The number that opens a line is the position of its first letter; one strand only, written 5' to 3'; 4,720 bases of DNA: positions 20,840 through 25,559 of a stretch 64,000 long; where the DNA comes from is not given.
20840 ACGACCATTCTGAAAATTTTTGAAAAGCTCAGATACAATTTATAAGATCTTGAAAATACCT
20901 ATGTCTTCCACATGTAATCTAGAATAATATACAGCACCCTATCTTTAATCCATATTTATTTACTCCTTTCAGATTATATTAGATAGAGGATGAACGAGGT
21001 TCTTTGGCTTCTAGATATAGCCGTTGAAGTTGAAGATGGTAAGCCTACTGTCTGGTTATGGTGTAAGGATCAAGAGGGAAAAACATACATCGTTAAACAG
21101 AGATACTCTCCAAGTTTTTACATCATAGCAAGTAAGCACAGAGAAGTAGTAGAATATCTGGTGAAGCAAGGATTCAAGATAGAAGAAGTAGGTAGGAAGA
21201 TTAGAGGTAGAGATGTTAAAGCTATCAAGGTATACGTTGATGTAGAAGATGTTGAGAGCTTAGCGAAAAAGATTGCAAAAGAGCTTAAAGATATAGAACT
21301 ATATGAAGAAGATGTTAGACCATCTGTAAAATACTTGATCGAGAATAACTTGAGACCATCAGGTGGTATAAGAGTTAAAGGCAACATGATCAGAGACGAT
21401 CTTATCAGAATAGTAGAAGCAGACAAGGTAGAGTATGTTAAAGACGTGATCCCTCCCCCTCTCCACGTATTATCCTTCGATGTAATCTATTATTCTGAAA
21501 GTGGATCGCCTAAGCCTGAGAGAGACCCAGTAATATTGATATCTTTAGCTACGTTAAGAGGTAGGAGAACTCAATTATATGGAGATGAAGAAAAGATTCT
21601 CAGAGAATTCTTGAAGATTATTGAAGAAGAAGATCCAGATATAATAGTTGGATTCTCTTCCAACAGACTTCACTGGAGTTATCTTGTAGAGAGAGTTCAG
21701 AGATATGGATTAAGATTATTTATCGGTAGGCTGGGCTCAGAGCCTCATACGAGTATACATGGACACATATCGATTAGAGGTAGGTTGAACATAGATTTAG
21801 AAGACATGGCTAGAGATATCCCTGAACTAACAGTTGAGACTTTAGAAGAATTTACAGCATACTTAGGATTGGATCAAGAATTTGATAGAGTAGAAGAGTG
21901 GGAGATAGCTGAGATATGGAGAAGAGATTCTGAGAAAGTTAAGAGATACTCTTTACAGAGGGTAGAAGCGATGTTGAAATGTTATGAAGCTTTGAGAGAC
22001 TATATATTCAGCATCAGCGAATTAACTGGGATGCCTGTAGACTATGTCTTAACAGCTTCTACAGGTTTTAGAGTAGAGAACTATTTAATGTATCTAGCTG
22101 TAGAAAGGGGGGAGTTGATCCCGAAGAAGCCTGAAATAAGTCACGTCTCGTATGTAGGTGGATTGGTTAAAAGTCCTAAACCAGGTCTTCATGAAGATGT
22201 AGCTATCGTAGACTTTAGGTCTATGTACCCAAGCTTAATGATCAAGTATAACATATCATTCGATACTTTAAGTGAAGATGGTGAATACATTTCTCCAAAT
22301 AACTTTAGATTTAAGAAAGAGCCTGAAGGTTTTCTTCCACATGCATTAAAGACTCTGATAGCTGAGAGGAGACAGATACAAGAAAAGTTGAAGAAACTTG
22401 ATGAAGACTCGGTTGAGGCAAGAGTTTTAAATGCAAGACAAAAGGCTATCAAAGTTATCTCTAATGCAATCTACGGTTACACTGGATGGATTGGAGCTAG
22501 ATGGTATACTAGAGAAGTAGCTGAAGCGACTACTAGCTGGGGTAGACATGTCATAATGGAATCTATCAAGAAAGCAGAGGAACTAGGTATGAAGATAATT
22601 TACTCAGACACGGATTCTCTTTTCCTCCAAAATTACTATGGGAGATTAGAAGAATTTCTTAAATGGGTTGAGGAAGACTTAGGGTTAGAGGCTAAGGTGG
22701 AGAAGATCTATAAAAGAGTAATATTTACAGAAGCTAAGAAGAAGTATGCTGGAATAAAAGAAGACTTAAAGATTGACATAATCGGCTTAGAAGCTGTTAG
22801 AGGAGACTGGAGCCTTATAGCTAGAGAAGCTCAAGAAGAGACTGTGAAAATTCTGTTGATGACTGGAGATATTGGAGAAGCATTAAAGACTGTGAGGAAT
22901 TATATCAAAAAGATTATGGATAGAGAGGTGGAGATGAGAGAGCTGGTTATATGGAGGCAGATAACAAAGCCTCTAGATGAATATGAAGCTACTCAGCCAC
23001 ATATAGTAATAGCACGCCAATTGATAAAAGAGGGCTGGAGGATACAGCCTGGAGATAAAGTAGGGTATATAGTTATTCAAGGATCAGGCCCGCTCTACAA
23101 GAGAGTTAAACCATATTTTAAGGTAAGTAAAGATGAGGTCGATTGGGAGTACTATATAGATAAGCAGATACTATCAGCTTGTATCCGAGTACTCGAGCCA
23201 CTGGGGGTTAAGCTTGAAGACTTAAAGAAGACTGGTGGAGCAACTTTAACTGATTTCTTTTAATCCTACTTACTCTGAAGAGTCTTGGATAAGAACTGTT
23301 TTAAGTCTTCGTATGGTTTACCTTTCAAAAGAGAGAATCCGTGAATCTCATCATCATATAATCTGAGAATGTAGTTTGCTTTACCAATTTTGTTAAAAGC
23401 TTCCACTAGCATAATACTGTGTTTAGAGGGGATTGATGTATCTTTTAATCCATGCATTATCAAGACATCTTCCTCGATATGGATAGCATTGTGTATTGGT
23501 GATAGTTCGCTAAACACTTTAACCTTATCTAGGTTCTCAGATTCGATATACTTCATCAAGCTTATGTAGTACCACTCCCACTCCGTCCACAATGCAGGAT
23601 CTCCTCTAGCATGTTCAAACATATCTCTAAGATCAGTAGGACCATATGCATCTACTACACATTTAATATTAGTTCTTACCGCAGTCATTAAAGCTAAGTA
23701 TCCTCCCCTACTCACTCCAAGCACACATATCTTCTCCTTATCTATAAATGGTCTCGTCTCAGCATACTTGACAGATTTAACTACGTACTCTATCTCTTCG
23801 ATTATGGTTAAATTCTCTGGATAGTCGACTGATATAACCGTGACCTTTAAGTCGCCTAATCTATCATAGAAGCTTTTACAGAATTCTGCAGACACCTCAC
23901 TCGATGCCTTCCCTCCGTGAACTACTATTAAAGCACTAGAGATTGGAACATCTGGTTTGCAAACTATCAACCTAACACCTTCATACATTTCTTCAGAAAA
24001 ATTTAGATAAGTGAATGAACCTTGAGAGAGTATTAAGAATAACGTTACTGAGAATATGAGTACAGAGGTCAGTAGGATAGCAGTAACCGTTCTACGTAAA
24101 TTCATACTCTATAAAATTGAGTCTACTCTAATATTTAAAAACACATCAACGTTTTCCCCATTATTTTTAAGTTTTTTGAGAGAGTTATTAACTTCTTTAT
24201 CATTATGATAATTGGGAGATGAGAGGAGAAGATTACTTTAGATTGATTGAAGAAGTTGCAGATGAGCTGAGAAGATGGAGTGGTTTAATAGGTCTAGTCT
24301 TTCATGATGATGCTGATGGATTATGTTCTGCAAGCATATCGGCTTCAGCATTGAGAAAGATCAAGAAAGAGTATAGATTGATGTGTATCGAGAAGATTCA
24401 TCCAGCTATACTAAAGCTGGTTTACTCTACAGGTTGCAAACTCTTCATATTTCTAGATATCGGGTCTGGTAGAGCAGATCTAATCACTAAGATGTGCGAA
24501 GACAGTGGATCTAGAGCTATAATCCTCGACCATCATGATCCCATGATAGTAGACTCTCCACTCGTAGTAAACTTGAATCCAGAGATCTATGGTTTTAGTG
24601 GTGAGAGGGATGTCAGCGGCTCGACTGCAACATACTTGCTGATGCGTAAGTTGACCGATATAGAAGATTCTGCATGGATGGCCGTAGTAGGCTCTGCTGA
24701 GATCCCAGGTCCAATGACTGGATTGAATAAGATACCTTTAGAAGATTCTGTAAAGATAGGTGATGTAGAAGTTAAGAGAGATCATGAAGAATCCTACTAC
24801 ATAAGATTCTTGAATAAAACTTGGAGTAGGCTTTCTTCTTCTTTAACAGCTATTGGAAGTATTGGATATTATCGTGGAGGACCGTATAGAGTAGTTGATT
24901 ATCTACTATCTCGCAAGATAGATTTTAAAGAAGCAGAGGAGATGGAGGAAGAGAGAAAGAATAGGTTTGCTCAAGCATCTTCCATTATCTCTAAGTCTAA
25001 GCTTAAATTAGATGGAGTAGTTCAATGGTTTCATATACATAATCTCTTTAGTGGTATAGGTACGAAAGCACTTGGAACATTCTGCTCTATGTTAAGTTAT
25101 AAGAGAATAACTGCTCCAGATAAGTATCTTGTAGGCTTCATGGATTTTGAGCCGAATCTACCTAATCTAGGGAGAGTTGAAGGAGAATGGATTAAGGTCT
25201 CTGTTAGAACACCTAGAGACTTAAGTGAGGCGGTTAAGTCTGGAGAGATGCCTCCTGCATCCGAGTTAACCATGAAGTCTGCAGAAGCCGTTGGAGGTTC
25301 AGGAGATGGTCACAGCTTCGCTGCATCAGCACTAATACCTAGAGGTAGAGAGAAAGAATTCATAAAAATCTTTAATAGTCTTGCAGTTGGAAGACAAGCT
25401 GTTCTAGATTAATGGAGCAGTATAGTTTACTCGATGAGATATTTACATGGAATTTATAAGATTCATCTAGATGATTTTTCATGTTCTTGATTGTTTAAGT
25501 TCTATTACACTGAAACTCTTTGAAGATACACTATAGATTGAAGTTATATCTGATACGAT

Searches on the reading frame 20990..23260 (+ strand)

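Call 32: search_protein_families(library=pfam, proteins=[window:20990-23260:+], max_evalue=0.00001)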
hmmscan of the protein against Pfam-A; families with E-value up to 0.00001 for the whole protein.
window:20990-23260:+ (757 aa): 2 families
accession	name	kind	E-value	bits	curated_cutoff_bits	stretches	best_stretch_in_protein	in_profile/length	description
PF00136.26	DNA_pol_B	-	7.3e-64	216.7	23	1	349-737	2-452/453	DNA polymerase family B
PF03104.25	DNA_pol_B_exo1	-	1.5e-19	70.8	23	2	197-276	140-230/242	DNA polymerase family B, exonuclease domain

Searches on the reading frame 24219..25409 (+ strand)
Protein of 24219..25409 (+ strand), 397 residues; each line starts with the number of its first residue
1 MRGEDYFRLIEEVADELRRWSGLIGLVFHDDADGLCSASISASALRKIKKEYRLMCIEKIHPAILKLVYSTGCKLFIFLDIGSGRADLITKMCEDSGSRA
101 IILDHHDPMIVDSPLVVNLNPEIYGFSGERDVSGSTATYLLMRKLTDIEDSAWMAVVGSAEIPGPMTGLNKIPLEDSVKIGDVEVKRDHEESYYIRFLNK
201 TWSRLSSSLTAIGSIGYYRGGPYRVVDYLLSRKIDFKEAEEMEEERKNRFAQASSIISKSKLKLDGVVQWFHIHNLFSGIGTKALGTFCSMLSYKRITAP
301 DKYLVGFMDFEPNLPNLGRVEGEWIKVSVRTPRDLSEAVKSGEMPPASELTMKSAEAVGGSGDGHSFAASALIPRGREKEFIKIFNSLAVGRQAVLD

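Call 32: search_protein_families(library=pfam, proteins=[window:24219-25409:+], max_evalue=0.00001)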
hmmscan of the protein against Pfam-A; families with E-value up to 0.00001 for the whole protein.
window:24219-25409:+ (397 aa): 1 family
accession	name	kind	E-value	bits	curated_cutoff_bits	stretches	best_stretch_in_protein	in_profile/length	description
PF01368.27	DHH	-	6.5e-09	36.6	28.1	1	26-143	4-103/125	DHH family, N-terminal domain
